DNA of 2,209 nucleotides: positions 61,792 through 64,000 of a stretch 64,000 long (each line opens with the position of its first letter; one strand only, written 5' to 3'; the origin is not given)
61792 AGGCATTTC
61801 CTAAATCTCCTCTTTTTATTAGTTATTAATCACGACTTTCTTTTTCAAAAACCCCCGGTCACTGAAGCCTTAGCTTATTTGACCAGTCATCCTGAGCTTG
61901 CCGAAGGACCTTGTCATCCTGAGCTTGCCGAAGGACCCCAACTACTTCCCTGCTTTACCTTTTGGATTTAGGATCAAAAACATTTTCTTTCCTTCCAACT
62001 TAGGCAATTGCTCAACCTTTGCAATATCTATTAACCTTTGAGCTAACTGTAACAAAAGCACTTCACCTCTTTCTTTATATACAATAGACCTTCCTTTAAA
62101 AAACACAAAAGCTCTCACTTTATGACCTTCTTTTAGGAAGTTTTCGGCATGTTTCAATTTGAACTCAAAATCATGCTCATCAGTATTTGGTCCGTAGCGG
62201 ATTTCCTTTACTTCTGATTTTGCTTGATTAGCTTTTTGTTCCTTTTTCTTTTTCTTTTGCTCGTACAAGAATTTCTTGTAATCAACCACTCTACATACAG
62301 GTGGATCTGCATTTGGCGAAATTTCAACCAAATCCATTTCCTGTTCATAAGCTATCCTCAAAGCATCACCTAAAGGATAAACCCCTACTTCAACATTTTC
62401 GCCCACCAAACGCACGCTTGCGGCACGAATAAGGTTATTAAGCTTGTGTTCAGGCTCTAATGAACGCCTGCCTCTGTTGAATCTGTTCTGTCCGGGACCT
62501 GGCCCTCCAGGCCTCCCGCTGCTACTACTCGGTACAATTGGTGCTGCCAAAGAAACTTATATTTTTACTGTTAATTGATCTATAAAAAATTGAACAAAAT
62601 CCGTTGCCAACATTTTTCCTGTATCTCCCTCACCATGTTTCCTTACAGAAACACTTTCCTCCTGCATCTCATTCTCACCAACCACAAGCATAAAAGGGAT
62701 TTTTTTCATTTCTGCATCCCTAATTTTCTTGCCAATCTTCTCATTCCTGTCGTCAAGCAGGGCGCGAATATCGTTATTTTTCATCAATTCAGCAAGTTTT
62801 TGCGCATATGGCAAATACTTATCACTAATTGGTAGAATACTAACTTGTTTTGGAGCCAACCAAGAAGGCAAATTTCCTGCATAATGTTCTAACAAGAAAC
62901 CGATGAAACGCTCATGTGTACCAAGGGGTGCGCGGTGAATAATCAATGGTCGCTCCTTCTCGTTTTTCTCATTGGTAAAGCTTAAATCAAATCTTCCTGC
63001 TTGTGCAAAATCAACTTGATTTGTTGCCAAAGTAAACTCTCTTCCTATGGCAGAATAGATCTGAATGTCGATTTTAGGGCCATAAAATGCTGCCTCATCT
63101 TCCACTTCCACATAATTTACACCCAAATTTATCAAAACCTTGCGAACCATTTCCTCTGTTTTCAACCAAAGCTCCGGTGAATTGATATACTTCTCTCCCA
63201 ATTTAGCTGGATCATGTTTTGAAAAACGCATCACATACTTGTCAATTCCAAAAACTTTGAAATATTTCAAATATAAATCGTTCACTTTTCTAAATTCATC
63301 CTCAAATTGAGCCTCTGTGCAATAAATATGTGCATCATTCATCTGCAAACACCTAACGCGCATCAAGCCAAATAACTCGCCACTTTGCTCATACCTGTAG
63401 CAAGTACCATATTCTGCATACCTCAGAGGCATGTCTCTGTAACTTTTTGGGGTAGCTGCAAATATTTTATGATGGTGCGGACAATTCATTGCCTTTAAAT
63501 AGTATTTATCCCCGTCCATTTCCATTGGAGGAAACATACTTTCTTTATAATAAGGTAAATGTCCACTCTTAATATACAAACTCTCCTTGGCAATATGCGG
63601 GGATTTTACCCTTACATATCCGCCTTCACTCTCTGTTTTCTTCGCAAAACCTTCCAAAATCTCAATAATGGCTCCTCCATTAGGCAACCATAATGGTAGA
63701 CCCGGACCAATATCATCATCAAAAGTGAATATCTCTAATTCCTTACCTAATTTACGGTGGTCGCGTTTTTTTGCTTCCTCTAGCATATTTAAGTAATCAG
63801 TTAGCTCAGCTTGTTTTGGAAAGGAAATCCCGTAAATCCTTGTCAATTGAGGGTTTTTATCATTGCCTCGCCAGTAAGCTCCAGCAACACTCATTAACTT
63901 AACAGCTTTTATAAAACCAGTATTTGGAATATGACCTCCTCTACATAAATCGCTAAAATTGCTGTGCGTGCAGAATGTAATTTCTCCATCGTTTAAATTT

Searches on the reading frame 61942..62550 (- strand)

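Call 49: search_protein_families(library=pfam, proteins=[window:61942-62550:-])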
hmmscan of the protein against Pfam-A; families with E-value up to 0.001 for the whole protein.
window:61942-62550:- (202 aa): 2 families
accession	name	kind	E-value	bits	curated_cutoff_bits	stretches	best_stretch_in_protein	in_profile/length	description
PF00707.27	IF3_C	-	2.2e-30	104.9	34.8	1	113-197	2-86/86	Translation initiation factor IF-3, C-terminal domain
PF05198.21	IF3_N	-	1.8e-28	99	26.9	1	38-105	2-70/70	Translation initiation factor IF-3, N-terminal domain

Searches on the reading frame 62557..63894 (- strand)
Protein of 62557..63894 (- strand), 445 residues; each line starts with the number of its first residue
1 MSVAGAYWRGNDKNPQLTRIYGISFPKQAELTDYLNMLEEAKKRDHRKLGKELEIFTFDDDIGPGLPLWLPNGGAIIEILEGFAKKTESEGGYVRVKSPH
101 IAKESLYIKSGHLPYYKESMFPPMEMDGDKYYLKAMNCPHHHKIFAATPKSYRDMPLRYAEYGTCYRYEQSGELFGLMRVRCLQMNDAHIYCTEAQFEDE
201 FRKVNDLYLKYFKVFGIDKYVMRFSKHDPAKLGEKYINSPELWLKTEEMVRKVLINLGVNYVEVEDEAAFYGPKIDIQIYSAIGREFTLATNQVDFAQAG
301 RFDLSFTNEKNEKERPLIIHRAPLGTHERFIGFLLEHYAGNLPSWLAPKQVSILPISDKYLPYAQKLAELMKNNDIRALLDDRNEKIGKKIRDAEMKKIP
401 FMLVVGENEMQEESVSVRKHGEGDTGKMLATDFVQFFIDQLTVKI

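Call 9: find_encoding_contigs(protein=window:62557-63894:-, flank=10000, max_places=6)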
Protein window:62557-63894:- (445 aa): no gene with exactly this product is on record in the collection.

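Call 49: search_protein_families(library=pfam, proteins=[window:62557-63894:-])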
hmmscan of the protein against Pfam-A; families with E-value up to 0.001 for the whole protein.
window:62557-63894:- (445 aa): 2 families
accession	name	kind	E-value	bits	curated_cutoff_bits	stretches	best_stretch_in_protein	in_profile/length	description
PF00587.30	tRNA-synt_2b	-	4.8e-40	137.9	29.3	1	128-338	8-179/179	tRNA synthetase class II core domain (G, H, P, S and T)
PF03129.25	HGTP_anticodon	-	8e-25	87.3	21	1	350-437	1-91/94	Anticodon binding domain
